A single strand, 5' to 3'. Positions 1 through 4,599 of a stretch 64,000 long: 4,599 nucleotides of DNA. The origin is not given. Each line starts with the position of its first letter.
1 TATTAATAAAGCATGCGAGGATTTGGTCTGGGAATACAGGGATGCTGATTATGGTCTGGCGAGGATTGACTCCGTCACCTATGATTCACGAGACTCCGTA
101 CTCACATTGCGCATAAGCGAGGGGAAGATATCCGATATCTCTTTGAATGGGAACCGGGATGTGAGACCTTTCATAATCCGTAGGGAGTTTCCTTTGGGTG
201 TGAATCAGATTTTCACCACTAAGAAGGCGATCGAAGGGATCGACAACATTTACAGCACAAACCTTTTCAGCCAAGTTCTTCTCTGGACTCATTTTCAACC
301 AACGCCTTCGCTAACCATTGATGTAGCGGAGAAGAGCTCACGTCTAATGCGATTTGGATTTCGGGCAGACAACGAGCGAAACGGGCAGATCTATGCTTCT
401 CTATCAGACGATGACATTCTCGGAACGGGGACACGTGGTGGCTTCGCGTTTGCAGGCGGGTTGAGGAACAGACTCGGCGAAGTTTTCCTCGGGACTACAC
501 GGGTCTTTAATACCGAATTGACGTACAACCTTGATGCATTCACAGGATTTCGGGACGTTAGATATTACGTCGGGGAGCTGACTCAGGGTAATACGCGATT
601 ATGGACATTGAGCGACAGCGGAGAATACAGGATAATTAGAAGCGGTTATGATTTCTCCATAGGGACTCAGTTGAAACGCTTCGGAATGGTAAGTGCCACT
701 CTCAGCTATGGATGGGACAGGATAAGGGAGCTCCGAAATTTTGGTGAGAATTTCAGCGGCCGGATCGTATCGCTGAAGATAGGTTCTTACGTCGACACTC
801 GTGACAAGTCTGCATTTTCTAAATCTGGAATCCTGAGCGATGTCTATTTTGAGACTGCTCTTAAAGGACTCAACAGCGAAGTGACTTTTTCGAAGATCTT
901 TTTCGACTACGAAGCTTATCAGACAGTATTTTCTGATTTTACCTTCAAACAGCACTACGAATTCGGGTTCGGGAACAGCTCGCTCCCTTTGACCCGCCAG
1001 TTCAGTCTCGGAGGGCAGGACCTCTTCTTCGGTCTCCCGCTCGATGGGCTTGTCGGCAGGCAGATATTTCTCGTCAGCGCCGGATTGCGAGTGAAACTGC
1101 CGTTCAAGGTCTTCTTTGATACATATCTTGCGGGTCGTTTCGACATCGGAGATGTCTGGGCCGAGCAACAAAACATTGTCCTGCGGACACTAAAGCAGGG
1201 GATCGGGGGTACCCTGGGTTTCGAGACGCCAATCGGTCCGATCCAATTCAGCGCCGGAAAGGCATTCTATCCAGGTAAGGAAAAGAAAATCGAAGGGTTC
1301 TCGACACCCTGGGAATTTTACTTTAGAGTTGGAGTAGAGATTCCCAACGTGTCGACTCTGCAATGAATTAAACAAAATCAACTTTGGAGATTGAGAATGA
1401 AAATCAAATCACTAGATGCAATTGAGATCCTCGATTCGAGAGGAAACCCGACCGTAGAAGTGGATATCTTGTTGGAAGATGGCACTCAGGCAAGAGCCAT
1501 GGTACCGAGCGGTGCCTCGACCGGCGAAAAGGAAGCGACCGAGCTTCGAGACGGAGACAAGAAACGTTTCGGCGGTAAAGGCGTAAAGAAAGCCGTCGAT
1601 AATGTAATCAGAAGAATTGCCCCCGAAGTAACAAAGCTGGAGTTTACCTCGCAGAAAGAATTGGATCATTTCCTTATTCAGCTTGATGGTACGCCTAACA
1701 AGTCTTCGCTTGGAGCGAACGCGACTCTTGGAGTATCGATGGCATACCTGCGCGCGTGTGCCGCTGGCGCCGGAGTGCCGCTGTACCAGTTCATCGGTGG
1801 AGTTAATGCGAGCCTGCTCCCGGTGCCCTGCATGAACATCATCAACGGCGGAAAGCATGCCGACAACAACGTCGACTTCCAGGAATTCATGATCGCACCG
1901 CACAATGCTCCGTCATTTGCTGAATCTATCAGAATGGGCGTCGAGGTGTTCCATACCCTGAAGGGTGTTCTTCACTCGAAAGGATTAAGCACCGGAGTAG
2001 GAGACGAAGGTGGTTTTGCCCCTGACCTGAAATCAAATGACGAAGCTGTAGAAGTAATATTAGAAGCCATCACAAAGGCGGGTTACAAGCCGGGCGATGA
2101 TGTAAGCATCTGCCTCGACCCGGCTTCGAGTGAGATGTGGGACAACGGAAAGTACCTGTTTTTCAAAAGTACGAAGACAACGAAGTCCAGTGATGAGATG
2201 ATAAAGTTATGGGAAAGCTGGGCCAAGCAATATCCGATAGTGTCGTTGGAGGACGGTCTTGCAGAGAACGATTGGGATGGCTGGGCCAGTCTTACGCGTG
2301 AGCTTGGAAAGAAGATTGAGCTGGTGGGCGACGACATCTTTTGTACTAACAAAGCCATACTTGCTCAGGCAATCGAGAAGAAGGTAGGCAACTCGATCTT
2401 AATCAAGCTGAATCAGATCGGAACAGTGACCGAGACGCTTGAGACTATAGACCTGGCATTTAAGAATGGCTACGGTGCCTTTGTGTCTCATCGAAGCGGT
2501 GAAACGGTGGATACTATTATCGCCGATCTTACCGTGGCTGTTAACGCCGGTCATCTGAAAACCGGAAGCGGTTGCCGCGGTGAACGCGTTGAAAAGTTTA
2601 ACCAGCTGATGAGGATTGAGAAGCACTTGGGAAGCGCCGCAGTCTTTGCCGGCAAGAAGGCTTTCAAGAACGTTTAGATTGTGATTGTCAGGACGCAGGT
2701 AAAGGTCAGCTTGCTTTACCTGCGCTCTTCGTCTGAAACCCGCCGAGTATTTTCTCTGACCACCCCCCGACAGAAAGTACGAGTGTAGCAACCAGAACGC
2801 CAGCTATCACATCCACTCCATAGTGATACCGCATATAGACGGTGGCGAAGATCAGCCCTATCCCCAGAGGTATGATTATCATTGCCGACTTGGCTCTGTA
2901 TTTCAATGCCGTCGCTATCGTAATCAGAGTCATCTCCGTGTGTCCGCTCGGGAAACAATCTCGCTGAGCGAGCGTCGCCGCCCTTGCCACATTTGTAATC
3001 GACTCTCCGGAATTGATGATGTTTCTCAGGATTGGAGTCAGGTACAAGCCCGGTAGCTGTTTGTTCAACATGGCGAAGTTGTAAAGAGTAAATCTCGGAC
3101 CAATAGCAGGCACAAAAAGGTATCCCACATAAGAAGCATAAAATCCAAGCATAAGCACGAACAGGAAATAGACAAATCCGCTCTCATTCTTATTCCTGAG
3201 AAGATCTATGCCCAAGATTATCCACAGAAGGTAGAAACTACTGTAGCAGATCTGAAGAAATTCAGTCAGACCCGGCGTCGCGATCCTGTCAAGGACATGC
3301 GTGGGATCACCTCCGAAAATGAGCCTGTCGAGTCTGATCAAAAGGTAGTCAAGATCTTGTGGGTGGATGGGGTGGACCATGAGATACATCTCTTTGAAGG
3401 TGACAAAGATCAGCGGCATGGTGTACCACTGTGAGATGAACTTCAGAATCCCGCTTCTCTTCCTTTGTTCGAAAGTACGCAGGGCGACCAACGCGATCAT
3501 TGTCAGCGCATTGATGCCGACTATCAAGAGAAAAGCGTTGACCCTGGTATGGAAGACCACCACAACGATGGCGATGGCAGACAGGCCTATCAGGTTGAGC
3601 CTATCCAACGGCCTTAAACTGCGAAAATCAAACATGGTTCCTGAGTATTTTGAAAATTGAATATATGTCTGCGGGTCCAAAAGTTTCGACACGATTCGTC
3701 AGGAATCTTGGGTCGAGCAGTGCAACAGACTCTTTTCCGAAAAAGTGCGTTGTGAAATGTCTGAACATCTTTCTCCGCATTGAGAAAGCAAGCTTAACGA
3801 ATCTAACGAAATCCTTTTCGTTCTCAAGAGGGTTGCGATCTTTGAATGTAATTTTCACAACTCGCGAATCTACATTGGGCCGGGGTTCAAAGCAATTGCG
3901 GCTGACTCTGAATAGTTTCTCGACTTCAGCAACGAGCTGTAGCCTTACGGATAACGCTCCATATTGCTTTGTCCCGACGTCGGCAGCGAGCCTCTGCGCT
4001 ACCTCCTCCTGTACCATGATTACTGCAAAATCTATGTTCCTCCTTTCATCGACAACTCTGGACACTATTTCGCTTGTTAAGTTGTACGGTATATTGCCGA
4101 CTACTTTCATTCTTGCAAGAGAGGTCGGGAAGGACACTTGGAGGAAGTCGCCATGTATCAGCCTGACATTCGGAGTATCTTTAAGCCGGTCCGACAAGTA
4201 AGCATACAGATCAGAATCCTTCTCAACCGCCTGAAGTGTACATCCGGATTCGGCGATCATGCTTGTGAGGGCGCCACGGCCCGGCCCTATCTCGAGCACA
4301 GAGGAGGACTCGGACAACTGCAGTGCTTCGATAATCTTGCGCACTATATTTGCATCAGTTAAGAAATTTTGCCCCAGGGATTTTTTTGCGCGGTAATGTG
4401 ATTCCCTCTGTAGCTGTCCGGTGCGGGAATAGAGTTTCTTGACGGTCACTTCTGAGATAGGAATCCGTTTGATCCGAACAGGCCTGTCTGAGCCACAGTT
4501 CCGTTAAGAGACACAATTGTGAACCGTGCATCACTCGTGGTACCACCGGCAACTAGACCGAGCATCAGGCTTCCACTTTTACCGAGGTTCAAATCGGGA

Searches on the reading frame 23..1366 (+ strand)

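Call 58: search_protein_families(library=pfam, proteins=[window:23-1366:+], max_evalue=0.0001)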
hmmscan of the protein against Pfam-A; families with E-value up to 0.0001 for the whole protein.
window:23-1366:+ (447 aa): 1 family
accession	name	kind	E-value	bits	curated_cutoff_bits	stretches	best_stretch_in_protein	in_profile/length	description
PF01103.29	Omp85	-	1.6e-17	64.5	24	1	133-437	3-322/325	Omp85 superfamily domain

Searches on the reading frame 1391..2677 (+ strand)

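Call 58: search_protein_families(library=pfam, proteins=[window:1391-2677:+], max_evalue=0.0001)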
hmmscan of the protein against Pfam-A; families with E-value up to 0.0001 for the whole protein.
window:1391-2677:+ (428 aa): 2 families
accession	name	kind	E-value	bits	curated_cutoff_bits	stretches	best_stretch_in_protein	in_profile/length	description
PF00113.28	Enolase_C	-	3.8e-120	401.1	21.5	1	142-427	3-295/296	Enolase, C-terminal TIM barrel domain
PF03952.21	Enolase_N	-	1.7e-54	184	35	1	5-135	1-131/131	Enolase, N-terminal domain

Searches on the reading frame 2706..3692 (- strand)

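Call 58: search_protein_families(library=pfam, proteins=[window:2706-3692:-], max_evalue=0.0001)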
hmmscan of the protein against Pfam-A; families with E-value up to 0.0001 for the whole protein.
window:2706-3692:- (328 aa): 3 families
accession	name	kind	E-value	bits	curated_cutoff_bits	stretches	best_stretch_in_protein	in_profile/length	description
PF14378.12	PAP2_3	-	8.1e-16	58.8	27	1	118-306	3-188/190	PAP2 superfamily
PF01569.27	PAP2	-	7e-08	32.7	27.2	1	239-306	47-118/130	PAP2 superfamily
PF14360.12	PAP2_C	-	1.8e-07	32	27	1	246-306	5-69/74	PAP2 superfamily C-terminal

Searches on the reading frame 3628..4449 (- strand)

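Call 58: search_protein_families(library=pfam, proteins=[window:3628-4449:-], max_evalue=0.0001)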
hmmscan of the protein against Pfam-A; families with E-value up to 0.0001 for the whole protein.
window:3628-4449:- (273 aa): 2 families
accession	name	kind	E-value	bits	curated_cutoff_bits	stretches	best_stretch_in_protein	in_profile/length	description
PF00398.26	RrnaAD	-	8.6e-59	199.2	24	1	20-269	3-261/263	Ribosomal RNA adenine dimethylase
PF13649.12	Methyltransf_25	-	3.2e-05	25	27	1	51-110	1-63/97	Methyltransferase domain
